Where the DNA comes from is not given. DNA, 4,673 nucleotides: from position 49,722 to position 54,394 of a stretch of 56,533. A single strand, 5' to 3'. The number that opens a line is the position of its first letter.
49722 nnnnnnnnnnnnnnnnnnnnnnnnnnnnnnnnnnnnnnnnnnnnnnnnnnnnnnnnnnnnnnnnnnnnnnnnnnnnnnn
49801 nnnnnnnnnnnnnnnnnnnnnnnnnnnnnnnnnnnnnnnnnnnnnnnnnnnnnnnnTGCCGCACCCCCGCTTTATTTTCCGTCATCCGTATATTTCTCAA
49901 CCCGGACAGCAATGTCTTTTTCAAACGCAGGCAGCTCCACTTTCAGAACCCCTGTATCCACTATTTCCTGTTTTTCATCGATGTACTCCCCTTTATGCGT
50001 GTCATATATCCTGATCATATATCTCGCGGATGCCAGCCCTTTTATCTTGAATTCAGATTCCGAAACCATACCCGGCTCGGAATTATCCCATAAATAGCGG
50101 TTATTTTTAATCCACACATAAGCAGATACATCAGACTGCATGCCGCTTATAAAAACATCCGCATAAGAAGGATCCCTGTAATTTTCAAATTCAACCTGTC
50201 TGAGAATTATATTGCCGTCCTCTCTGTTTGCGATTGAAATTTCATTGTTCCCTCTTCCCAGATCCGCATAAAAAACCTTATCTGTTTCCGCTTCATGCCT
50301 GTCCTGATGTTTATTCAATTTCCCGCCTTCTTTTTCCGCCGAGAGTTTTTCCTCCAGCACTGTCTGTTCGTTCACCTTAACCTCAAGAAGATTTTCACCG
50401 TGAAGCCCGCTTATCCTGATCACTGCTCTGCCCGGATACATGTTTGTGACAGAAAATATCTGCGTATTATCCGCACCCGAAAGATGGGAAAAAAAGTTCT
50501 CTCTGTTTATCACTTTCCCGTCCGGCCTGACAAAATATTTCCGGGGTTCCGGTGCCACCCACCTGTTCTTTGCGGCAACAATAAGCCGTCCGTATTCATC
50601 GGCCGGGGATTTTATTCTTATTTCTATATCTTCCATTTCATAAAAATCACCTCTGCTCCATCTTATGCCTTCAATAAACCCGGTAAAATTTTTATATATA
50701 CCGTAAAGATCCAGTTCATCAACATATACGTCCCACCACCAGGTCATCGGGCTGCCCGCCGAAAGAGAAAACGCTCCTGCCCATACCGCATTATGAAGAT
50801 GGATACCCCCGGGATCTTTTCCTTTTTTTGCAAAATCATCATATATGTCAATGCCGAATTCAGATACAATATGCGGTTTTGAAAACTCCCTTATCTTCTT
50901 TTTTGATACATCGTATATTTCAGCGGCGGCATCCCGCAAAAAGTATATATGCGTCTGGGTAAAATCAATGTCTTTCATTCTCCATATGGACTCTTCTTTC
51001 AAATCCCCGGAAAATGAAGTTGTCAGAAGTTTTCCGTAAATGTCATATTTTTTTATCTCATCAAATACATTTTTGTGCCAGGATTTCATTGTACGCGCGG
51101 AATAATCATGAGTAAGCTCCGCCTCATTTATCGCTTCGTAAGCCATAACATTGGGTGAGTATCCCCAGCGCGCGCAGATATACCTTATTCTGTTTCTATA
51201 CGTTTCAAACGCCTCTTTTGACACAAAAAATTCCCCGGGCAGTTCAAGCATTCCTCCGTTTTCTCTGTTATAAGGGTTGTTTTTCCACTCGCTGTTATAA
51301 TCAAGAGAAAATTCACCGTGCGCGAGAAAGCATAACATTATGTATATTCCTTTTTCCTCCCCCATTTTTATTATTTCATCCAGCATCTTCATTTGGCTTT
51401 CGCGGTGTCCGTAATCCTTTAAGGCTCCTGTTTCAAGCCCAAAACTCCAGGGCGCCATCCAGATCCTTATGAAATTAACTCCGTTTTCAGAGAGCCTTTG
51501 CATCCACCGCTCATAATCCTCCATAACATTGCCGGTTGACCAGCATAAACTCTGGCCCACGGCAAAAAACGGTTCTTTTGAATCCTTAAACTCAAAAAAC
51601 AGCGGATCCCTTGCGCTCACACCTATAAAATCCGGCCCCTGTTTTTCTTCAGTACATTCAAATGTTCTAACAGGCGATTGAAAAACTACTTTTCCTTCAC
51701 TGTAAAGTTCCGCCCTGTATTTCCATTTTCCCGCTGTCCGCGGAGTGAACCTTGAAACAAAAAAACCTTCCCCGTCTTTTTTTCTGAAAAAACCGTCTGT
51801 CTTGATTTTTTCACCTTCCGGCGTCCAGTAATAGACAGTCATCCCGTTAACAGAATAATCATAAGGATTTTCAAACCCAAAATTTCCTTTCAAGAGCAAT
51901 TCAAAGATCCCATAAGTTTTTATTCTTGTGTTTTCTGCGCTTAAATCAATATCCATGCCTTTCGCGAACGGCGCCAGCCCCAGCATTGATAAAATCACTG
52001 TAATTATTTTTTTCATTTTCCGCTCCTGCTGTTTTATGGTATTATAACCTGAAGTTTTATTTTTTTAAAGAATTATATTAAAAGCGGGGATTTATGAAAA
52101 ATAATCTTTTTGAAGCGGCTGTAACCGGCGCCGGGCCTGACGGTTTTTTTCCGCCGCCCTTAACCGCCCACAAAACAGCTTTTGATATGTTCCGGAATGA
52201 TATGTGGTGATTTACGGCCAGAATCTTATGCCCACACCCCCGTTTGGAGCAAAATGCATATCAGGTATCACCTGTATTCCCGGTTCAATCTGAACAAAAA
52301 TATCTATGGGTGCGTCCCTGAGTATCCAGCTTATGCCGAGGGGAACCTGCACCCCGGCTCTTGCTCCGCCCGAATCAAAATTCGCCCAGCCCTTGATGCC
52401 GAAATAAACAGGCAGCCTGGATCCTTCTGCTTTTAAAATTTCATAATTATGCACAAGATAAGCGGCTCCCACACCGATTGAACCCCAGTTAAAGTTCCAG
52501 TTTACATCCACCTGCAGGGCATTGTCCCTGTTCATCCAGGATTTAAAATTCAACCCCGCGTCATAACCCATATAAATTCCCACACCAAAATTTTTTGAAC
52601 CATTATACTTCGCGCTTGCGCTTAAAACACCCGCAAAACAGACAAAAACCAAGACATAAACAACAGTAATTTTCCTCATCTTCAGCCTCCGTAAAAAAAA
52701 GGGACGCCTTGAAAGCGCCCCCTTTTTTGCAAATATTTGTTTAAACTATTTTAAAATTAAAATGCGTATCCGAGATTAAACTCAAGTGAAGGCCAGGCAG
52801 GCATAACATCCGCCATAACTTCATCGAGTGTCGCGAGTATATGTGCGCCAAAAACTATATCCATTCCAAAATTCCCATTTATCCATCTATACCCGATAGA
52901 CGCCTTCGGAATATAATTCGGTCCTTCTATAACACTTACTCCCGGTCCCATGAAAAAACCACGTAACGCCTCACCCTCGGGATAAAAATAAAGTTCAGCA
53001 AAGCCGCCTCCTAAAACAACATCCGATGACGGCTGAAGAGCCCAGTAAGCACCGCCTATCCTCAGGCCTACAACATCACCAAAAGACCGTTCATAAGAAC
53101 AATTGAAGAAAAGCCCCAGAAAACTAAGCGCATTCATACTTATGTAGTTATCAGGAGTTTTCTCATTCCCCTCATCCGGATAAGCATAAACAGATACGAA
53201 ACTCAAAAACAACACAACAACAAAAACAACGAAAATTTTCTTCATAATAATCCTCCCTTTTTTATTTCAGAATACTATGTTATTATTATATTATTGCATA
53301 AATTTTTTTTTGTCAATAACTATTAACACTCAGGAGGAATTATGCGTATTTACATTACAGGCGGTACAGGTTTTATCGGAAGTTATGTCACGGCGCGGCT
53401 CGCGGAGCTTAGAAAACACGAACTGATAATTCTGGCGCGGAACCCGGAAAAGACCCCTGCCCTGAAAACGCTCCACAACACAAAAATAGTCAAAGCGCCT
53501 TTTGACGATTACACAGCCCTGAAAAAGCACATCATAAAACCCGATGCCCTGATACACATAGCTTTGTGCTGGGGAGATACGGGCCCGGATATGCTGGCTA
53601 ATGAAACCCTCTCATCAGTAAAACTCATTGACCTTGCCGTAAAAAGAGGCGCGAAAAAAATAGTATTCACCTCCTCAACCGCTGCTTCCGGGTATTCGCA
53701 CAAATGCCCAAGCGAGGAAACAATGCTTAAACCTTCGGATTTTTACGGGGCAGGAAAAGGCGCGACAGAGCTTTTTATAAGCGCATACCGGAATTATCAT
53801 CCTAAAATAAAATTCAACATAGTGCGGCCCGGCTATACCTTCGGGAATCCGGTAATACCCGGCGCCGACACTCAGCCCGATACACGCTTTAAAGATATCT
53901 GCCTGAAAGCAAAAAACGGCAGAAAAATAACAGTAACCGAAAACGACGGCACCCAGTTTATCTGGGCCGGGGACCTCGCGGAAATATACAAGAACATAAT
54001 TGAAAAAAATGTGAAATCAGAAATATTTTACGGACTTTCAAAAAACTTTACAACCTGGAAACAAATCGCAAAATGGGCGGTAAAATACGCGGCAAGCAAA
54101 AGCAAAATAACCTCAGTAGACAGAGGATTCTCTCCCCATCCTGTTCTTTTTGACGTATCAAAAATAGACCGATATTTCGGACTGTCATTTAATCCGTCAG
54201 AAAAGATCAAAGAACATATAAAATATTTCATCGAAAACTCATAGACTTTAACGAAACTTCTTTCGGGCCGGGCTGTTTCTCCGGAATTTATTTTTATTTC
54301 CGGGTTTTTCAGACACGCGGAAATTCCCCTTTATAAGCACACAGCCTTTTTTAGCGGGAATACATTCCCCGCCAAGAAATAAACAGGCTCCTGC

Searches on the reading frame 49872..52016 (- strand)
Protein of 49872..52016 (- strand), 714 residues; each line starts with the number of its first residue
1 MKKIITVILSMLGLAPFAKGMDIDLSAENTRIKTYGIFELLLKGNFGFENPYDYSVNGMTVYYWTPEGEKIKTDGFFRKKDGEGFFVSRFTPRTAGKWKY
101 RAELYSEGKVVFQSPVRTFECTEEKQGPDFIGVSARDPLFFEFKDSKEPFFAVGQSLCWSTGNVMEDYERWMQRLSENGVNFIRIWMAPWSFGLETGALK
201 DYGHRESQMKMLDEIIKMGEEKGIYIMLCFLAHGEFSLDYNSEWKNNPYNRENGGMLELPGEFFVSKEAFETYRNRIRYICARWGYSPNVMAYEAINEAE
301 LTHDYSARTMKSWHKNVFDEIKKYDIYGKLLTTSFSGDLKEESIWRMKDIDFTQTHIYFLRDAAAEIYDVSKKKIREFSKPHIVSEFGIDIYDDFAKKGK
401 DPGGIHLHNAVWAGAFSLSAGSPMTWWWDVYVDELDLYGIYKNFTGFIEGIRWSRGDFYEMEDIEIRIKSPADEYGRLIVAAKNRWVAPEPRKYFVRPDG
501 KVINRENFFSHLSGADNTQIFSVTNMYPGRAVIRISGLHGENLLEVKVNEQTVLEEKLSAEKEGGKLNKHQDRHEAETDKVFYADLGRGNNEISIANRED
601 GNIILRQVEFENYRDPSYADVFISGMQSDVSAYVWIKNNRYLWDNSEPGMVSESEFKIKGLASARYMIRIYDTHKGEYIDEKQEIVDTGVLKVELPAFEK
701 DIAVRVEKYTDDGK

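Call 37: search_protein_families(library=pfam, proteins=[window:49872-52016:-])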
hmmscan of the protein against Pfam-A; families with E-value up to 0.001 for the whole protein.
window:49872-52016:- (714 aa): 2 families
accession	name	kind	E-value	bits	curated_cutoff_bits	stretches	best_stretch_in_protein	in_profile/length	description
PF16586.11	DUF5060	-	5.2e-10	39.9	27.2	1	32-103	2-68/70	Domain of unknown function (DUF5060)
PF00150.24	Cellulase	-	7.1e-08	32.7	23.5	1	152-326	10-159/272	Cellulase (glycosyl hydrolase family 5)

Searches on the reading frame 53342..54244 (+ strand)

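Call 37: search_protein_families(library=pfam, proteins=[window:53342-54244:+])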
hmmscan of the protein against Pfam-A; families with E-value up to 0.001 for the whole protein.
window:53342-54244:+ (300 aa): 10 families
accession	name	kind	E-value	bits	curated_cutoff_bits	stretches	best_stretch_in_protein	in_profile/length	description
PF01370.27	Epimerase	-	3.7e-26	92.4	20.9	1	3-226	1-234/240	NAD dependent epimerase/dehydratase family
PF13460.12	NAD_binding_10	-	2.7e-12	47.4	27.2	1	7-169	1-149/184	NAD(P)H-binding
PF16363.11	GDP_Man_Dehyd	-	1.4e-10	41.6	27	1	5-251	2-267/332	GDP-mannose 4,6 dehydratase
PF05368.20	NmrA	-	2.6e-09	37.6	27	1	2-119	4-114/298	NmrA-like family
PF07993.18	NAD_binding_4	-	5.9e-09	35.9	20.1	1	5-58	1-56/258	Male sterility protein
PF04321.23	RmlD_sub_bind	-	8.4e-08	32.1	27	1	1-260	1-242/287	RmlD substrate binding domain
PF02719.21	Polysacc_synt_2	-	3.5e-07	30.1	20.2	1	3-207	1-203/293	Polysaccharide biosynthesis protein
PF01073.25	3Beta_HSD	-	2e-06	27.5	22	1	5-146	2-157/280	3-beta hydroxysteroid dehydrogenase/isomerase family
PF03435.24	Sacchrp_dh_NADP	-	0.00043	21.1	25.1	1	5-75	3-77/129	Saccharopine dehydrogenase NADP binding domain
PF08659.16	KR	-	0.00069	20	22.6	0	4-42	4-42/180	KR domain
